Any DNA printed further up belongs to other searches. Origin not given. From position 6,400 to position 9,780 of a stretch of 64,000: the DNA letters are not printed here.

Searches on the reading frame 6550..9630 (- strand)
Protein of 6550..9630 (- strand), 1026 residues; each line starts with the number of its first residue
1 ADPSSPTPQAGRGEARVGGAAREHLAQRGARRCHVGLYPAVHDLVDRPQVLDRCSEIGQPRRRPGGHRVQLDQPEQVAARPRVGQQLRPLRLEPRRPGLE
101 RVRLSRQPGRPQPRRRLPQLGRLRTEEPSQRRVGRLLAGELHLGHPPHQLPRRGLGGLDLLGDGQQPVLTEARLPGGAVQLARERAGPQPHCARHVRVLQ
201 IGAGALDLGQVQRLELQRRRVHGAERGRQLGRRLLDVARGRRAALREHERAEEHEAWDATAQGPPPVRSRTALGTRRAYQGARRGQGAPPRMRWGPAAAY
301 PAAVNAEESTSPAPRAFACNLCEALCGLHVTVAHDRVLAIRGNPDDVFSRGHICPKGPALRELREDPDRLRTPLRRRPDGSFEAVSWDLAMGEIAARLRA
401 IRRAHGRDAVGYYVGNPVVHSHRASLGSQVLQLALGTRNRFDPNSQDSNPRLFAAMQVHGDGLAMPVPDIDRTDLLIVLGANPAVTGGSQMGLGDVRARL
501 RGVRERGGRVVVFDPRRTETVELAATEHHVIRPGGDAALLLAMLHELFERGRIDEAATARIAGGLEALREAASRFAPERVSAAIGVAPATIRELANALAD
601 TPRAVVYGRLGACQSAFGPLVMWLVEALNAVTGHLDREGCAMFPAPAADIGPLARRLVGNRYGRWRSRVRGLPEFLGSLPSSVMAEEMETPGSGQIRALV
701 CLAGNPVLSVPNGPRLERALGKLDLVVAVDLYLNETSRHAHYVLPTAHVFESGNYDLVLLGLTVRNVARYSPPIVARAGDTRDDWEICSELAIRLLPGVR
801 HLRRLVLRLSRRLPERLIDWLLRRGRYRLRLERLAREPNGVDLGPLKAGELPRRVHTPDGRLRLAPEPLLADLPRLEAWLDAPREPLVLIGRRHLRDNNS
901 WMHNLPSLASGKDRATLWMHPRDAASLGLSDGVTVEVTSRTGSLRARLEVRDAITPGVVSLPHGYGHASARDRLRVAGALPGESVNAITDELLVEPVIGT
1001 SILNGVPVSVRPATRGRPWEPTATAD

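Call 56: search_protein_families(library=pfam, proteins=[window:6550-9630:-], max_evalue=0.0001)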
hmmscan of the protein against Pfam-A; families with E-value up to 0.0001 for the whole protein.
window:6550-9630:- (1026 aa): 3 families
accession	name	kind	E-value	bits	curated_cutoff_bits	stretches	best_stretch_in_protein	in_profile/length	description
PF00384.28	Molybdopterin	-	1.3e-37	130.1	24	1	369-792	1-351/353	Molybdopterin oxidoreductase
PF01568.27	Molydop_binding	-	1.1e-23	83.7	26.8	1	887-1003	1-106/110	Molydopterin dinucleotide binding domain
PF04879.21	Molybdop_Fe4S4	-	8.9e-09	35.6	22.7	1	318-362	7-51/55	Molybdopterin oxidoreductase Fe4S4 domain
